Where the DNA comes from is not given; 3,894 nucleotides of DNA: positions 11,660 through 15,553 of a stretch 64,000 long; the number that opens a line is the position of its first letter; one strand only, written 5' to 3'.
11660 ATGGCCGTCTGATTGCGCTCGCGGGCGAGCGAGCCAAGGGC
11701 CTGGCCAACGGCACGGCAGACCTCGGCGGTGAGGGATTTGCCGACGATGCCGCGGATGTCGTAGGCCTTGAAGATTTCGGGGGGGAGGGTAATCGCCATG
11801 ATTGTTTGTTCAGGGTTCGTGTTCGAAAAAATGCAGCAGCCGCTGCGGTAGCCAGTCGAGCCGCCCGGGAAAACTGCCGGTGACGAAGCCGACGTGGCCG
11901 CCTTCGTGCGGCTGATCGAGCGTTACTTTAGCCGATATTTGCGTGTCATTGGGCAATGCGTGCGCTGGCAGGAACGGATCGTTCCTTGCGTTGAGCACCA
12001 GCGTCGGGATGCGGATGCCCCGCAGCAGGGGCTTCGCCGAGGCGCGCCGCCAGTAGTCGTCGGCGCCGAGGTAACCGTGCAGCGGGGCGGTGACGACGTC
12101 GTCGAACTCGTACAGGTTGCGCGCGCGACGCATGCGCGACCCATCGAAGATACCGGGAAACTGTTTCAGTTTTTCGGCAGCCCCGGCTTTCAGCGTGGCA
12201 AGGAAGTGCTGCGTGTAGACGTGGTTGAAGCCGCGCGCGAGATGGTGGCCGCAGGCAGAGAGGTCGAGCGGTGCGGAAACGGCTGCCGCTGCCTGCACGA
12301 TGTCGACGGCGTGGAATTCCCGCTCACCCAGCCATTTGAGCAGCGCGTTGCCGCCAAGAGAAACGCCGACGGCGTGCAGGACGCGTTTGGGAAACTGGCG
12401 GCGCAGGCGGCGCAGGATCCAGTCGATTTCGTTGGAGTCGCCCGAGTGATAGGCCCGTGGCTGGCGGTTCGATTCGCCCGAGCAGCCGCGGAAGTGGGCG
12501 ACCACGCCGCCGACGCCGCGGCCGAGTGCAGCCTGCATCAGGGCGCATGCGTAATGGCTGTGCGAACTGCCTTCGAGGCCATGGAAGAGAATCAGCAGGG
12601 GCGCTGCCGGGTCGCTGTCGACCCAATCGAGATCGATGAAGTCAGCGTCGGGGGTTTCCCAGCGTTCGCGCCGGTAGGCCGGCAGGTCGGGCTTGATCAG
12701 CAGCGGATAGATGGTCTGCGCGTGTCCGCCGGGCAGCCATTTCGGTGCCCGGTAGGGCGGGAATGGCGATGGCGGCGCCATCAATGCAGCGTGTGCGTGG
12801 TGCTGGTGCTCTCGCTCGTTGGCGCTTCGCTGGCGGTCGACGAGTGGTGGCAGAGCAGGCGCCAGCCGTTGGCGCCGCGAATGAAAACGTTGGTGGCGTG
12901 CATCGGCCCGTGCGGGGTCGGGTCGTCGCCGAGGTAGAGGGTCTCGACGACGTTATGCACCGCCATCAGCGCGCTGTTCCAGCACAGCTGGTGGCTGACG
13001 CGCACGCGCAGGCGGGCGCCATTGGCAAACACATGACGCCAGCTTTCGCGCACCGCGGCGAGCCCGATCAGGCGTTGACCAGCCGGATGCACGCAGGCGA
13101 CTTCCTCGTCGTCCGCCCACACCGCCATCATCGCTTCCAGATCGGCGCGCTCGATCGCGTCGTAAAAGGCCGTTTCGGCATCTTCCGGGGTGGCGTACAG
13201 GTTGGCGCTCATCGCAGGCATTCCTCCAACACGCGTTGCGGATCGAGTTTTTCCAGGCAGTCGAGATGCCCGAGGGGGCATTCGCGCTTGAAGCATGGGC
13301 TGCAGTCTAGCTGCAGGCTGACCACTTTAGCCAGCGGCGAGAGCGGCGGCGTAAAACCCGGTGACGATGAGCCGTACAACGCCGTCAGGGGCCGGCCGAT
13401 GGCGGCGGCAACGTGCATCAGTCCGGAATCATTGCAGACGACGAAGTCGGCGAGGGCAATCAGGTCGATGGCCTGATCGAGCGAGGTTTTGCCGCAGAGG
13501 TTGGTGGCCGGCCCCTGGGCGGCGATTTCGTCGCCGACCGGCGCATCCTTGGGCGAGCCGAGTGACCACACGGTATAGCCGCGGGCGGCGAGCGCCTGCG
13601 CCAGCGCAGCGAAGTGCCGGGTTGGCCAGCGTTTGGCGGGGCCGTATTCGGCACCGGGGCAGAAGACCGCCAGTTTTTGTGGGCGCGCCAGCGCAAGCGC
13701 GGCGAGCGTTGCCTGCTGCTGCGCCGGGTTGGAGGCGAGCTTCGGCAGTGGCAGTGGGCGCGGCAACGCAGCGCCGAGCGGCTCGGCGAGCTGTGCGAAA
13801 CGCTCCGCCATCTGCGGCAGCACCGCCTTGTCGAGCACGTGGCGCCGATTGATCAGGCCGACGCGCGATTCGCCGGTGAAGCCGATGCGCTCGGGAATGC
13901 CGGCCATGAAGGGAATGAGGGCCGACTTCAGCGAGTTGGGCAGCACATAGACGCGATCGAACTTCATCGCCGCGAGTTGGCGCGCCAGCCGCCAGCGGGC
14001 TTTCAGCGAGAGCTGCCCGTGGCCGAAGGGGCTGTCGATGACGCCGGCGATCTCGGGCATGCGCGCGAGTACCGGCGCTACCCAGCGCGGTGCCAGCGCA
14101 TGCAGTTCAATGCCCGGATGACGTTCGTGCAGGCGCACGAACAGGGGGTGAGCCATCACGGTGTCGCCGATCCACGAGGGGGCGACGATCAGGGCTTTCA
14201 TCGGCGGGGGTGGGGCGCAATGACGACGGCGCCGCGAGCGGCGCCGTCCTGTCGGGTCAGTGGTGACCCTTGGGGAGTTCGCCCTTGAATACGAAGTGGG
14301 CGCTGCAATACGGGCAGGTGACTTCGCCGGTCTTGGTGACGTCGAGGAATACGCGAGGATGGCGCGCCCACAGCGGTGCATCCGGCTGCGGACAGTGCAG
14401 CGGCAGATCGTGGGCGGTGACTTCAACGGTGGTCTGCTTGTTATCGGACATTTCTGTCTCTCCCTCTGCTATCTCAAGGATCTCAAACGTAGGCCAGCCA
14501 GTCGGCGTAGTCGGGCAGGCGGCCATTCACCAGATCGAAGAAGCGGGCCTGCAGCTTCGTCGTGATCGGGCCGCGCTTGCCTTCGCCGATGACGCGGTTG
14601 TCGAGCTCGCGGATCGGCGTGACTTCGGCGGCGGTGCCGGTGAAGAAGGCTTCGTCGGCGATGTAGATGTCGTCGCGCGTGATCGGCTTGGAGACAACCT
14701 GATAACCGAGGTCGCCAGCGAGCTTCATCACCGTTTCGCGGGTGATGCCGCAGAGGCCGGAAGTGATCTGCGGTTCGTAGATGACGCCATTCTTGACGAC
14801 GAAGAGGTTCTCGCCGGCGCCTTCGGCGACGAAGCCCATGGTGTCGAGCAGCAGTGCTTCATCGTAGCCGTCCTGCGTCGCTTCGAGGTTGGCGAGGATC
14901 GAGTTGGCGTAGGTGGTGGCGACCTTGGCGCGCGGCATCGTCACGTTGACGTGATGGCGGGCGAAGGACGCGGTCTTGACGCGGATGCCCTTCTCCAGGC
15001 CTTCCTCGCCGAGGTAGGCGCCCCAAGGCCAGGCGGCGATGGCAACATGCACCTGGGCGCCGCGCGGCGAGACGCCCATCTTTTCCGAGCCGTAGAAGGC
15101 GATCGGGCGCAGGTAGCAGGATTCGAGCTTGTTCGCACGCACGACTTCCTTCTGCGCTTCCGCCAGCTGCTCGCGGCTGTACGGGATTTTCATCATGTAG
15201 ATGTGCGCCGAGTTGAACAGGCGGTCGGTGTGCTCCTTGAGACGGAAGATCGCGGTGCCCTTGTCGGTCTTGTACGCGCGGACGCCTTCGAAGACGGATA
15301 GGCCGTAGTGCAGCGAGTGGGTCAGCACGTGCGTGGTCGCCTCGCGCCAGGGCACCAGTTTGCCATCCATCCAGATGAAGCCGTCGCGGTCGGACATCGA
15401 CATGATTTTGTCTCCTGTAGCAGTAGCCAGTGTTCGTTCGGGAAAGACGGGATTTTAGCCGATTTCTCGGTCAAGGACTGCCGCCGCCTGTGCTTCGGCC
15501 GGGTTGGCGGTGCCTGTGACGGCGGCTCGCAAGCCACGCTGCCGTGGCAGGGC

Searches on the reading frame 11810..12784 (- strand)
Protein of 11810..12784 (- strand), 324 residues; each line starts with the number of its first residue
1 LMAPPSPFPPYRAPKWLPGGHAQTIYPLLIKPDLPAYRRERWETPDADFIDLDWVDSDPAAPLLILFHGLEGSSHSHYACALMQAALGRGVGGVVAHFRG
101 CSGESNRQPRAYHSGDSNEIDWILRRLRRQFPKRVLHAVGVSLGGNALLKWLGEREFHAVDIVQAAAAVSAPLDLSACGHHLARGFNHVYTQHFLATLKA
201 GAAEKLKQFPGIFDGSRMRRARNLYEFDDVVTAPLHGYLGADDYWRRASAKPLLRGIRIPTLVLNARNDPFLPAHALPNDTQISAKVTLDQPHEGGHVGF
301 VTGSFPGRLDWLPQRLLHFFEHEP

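Call 43: search_protein_families(library=pfam, proteins=[window:11810-12784:-], max_evalue=0.00001)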
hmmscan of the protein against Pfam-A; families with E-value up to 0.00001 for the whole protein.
window:11810-12784:- (324 aa): 1 family
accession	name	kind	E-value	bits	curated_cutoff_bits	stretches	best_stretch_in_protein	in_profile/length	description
PF00561.26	Abhydrolase_1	-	3.7e-16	60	25.8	1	62-303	1-244/245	alpha/beta hydrolase fold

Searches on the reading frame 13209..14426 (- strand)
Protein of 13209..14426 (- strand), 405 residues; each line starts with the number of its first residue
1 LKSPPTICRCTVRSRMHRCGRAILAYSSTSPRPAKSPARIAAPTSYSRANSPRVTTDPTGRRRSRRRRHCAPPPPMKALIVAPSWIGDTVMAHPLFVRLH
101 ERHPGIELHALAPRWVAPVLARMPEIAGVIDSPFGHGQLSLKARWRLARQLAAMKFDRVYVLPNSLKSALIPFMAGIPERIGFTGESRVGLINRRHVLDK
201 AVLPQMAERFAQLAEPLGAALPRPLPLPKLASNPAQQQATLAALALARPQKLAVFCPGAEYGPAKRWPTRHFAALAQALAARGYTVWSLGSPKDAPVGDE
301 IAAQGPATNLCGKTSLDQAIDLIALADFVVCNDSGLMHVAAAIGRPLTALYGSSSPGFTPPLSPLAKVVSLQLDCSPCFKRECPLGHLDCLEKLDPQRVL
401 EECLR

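Call 43: search_protein_families(library=pfam, proteins=[window:13209-14426:-], max_evalue=0.00001)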
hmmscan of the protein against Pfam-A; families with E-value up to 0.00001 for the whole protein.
window:13209-14426:- (405 aa): 1 family
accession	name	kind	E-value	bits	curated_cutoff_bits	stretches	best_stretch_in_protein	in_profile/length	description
PF01075.23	Glyco_transf_9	-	2.3e-70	237.2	22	1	144-387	1-245/247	Glycosyltransferase family 9 (heptosyltransferase)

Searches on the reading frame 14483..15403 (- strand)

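Call 43: search_protein_families(library=pfam, proteins=[window:14483-15403:-], max_evalue=0.00001)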
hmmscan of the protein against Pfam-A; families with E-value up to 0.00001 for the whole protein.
window:14483-15403:- (306 aa): 1 family
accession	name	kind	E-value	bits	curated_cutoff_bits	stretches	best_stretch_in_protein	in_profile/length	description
PF01063.24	Aminotran_4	-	3.5e-53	181.2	28.5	1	37-266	2-222/223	Amino-transferase class IV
